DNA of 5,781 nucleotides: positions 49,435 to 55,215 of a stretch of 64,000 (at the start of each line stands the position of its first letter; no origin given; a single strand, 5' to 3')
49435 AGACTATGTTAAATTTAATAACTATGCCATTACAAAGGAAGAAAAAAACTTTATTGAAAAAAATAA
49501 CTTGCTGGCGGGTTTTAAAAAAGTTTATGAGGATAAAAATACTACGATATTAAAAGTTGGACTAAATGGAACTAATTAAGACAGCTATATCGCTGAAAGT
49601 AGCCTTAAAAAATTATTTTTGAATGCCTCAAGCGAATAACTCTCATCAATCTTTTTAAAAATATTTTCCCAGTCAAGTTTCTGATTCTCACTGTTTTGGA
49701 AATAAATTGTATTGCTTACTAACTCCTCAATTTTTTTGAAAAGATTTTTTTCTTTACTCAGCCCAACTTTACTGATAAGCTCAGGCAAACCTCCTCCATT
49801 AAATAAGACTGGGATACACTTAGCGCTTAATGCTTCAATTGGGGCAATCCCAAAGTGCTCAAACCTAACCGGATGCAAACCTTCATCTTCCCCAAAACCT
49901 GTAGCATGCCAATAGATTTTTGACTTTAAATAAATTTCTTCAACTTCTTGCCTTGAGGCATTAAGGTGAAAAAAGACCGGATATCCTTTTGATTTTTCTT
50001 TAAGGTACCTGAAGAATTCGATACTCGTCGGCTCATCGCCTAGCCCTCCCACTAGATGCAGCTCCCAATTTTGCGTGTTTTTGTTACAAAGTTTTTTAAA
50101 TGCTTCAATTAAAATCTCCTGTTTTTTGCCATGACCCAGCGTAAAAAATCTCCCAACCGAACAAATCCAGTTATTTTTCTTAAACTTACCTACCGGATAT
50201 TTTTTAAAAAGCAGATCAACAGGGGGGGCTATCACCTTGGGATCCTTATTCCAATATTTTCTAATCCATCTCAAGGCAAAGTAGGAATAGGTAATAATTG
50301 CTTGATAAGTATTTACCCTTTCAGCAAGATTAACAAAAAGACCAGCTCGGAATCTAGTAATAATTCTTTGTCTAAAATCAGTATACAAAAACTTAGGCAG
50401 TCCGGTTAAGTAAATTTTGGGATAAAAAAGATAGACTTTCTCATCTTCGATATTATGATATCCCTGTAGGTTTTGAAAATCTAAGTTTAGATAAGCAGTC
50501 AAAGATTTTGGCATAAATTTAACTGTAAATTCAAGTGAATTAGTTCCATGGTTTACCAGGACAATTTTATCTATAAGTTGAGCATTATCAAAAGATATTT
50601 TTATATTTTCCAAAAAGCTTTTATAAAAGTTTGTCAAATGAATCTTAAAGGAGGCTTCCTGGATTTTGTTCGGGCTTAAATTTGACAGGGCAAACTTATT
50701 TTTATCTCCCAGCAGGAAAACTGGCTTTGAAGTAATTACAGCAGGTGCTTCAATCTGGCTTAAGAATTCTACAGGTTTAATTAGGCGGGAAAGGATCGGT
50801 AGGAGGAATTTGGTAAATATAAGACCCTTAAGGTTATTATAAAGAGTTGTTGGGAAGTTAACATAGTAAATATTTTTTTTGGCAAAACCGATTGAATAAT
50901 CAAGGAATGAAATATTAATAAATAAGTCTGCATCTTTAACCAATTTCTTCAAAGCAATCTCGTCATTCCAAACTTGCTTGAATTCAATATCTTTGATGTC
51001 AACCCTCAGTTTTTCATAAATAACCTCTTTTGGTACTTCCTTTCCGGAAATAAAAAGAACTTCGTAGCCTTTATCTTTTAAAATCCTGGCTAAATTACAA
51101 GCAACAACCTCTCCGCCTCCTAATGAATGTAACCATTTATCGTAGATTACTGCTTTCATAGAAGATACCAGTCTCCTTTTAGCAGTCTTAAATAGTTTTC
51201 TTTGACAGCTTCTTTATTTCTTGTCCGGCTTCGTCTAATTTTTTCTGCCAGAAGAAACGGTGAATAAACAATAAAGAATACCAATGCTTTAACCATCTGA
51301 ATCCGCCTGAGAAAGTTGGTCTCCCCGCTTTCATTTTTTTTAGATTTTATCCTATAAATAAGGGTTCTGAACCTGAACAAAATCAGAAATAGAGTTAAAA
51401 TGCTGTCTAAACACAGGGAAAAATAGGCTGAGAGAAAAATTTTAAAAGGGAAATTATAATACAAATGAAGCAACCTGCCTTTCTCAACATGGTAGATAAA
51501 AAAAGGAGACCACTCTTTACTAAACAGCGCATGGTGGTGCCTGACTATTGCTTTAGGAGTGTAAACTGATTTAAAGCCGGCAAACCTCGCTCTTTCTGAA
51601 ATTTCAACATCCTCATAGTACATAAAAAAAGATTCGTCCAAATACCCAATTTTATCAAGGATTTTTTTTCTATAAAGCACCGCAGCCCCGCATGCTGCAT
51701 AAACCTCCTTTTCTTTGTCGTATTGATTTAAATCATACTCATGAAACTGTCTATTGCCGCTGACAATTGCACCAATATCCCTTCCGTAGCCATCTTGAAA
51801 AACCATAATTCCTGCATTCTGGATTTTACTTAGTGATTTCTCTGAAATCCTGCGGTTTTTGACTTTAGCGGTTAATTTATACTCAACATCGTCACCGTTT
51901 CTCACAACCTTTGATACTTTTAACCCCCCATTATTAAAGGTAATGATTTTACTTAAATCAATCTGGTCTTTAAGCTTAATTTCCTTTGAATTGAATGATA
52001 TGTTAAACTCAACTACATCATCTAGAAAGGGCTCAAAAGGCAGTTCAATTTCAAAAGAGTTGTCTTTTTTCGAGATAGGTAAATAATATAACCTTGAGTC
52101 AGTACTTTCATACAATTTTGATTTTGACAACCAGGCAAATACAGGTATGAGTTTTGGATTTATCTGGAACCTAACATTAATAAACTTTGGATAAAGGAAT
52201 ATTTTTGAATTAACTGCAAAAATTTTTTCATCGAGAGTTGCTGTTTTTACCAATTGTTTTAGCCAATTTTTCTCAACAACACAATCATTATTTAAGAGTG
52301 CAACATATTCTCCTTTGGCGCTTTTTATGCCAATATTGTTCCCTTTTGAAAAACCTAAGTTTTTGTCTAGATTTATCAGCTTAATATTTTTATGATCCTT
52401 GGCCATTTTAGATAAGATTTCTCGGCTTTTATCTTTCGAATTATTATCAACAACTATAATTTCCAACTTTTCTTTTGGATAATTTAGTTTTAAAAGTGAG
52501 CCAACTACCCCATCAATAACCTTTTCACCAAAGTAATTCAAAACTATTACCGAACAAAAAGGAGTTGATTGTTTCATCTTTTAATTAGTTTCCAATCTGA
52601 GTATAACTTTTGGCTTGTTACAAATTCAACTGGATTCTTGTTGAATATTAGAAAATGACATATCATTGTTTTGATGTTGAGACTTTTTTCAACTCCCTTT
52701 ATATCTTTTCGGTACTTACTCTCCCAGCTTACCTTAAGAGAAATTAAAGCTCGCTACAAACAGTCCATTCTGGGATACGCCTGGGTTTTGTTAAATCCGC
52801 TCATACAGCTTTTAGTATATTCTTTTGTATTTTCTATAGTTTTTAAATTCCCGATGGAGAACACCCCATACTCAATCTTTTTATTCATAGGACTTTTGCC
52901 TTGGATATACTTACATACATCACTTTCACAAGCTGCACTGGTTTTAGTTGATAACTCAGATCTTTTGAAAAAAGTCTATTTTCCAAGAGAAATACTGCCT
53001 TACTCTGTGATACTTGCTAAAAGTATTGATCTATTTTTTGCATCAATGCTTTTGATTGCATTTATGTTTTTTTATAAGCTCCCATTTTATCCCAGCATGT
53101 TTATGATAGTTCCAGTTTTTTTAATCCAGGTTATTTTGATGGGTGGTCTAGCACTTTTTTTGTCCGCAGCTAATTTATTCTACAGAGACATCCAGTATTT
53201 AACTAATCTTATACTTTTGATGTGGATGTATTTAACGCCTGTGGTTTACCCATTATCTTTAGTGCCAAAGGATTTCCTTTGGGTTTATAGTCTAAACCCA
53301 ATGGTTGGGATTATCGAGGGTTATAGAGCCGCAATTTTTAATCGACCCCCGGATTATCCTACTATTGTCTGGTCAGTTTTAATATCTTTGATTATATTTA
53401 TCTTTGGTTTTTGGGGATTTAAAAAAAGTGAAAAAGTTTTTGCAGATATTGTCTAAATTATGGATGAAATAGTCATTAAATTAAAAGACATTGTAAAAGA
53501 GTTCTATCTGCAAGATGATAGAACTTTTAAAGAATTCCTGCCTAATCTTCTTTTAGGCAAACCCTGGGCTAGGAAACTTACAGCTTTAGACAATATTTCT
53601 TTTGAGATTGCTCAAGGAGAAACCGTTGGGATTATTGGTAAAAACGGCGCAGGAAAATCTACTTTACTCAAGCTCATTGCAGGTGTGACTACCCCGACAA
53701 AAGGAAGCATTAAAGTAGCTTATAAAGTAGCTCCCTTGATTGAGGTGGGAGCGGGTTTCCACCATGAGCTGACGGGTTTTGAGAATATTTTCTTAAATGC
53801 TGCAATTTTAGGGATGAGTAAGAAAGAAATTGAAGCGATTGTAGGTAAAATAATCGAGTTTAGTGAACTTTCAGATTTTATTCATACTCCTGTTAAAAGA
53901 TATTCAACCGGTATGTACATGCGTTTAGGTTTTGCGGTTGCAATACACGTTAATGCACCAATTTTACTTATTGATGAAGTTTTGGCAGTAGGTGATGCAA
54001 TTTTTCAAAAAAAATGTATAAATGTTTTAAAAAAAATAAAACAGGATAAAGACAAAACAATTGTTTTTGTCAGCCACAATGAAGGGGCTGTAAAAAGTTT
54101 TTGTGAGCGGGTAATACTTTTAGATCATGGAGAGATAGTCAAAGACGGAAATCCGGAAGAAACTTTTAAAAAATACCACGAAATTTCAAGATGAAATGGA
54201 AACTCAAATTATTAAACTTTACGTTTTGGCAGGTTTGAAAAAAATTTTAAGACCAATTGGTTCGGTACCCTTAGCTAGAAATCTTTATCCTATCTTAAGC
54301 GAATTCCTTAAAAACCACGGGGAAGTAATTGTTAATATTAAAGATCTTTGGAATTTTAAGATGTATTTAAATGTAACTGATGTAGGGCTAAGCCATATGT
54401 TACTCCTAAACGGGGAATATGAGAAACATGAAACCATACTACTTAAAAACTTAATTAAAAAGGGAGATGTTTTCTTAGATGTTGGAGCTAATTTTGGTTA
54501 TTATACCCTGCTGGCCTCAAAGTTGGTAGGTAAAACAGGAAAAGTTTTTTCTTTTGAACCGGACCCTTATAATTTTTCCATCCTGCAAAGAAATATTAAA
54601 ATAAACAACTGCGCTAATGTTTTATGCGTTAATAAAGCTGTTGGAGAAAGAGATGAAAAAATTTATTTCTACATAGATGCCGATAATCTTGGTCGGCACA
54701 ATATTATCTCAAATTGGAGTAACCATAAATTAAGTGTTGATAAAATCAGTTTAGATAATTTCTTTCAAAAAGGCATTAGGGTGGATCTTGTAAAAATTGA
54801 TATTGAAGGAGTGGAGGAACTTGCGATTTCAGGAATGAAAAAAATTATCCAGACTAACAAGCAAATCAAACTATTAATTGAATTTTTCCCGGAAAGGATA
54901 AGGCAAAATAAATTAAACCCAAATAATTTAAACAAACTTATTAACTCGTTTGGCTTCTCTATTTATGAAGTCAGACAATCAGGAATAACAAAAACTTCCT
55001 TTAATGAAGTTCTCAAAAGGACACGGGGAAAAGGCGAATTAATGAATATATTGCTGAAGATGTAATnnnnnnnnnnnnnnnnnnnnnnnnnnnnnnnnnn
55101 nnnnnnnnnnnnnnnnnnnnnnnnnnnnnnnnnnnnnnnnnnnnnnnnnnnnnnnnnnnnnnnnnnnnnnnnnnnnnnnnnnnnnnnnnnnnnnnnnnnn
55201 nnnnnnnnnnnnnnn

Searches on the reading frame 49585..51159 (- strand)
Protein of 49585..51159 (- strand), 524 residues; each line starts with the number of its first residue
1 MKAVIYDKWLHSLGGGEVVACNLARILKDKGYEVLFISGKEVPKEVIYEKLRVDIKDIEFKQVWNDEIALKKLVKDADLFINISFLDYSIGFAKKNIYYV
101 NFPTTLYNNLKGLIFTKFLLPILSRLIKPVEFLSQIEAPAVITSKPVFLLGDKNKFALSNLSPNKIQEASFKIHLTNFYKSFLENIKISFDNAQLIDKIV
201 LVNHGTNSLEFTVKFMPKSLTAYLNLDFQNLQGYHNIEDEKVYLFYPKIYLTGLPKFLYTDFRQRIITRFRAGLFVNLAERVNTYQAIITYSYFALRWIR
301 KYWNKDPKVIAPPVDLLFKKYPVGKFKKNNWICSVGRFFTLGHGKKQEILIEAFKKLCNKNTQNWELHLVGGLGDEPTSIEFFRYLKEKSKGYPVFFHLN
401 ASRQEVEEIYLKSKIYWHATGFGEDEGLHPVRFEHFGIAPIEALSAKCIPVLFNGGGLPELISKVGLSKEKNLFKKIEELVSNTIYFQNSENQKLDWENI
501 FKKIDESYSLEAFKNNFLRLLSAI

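Call 51: search_protein_families(library=pfam, proteins=[window:49585-51159:-], max_evalue=0.001)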
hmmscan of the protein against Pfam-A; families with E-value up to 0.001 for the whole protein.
window:49585-51159:- (524 aa): 3 families
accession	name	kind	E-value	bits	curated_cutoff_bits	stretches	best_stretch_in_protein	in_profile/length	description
PF00534.26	Glycos_transf_1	-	9.8e-19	68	26.4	1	324-465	10-134/172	Glycosyl transferases group 1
PF13692.12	Glyco_trans_1_4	-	6.3e-11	43.1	27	1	331-480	3-139/142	Glycosyl transferases group 1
PF13439.12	Glyco_transf_4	-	0.0002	21.9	28.5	0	14-45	2-33/170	Glycosyltransferase Family 4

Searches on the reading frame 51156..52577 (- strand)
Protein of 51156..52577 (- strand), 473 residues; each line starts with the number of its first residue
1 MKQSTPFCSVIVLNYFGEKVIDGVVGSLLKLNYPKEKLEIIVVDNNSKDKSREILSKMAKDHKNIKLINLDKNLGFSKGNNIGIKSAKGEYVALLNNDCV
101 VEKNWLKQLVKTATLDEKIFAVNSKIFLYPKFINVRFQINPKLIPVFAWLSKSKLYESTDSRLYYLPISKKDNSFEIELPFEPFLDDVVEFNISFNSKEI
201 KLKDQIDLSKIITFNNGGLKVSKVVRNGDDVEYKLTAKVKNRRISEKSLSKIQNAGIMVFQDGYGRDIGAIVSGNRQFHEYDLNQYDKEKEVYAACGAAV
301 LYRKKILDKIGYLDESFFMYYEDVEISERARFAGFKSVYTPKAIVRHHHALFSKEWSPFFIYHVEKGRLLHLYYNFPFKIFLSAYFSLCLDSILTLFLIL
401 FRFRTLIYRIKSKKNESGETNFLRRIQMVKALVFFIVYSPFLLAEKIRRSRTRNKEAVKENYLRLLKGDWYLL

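Call 5: search_protein_families(library=pfam, proteins=[window:51156-52577:-], max_evalue=0.01)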
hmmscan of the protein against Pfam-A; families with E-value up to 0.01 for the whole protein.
window:51156-52577:- (473 aa): 4 families
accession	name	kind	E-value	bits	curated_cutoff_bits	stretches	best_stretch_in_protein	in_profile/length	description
PF00535.33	Glycos_transf_2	-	5.7e-28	98.4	23.3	1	9-120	1-110/168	Glycosyl transferase family 2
PF13641.12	Glyco_tranf_2_3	-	2.7e-20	73.8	27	2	8-122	3-119/230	Glycosyltransferase like family 2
PF10111.15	Glyco_tranf_2_2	-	1.4e-09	38.3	27.3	1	15-115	7-108/276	Glycosyltransferase like family 2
PF13632.12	Glyco_trans_2_3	-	0.0016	18.7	27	1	282-351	59-127/198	Glycosyl transferase family group 2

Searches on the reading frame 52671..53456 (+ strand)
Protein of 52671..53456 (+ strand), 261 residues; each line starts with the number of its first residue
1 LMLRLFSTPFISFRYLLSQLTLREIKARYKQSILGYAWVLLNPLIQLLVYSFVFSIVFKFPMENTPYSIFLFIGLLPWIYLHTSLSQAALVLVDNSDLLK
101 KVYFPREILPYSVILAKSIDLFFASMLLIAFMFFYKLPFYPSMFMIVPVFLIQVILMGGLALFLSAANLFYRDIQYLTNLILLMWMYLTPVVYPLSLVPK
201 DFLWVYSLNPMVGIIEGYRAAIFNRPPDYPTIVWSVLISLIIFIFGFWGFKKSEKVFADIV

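Call 5: search_protein_families(library=pfam, proteins=[window:52671-53456:+], max_evalue=0.01)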
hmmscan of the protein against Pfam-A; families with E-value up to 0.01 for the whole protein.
window:52671-53456:+ (261 aa): 1 family
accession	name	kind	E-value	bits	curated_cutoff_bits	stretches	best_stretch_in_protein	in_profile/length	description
PF01061.29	ABC2_membrane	-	4e-17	62.9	26.9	1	17-223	3-211/211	ABC-2 type transporter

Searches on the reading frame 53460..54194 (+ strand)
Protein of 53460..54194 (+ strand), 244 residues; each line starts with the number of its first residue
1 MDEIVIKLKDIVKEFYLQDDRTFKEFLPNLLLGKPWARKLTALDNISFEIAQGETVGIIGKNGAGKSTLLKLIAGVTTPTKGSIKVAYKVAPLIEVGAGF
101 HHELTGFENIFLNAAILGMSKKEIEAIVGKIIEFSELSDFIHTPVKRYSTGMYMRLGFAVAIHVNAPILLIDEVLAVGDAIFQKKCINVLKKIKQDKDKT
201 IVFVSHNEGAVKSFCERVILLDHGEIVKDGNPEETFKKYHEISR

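Call 5: search_protein_families(library=pfam, proteins=[window:53460-54194:+], max_evalue=0.01)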
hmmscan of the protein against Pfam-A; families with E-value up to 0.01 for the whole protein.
window:53460-54194:+ (244 aa): 5 families
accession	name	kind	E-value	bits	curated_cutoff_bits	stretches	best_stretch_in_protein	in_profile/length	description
PF00005.33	ABC_tran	-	3.4e-23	83.2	25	1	43-174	1-135/137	ABC transporter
PF02463.25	SMC_N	-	4e-05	23.6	40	0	154-214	147-205/220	RecF/RecN/SMC N terminal domain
PF13304.12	AAA_21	-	0.00026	21.6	27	1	57-75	3-21/304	AAA domain, putative AbiEii toxin, Type IV TA system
PF13555.12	AAA_29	-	0.00038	20.6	27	1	47-81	16-50/61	P-loop containing region of AAA domain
PF13476.12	AAA_23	-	0.0018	19.4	27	1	52-80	18-46/201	AAA domain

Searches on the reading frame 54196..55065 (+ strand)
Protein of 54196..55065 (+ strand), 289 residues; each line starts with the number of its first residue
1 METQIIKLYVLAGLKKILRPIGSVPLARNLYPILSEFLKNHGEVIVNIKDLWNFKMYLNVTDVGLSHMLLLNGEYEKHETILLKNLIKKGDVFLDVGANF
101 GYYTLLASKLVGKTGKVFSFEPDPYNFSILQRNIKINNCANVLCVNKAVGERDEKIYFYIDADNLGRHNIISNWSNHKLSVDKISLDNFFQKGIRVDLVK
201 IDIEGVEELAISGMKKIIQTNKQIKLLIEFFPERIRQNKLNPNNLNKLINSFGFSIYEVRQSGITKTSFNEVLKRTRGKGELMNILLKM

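Call 5: search_protein_families(library=pfam, proteins=[window:54196-55065:+], max_evalue=0.01)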
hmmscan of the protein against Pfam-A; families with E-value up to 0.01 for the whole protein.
window:54196-55065:+ (289 aa): 3 families
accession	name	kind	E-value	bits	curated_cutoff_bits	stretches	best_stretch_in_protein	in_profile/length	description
PF05050.19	Methyltransf_21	-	2.6e-18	67.2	22.7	1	95-236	1-156/173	Methyltransferase FkbM domain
PF02475.24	TRM5-TYW2_MTfase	-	3.5e-07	30.8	28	1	79-145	26-92/164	TRM5/TYW2 methyltransferase domain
PF01135.25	PCMT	-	0.0005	20.3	20.3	1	82-145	68-129/210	Protein-L-isoaspartate(D-aspartate) O-methyltransferase (PCMT)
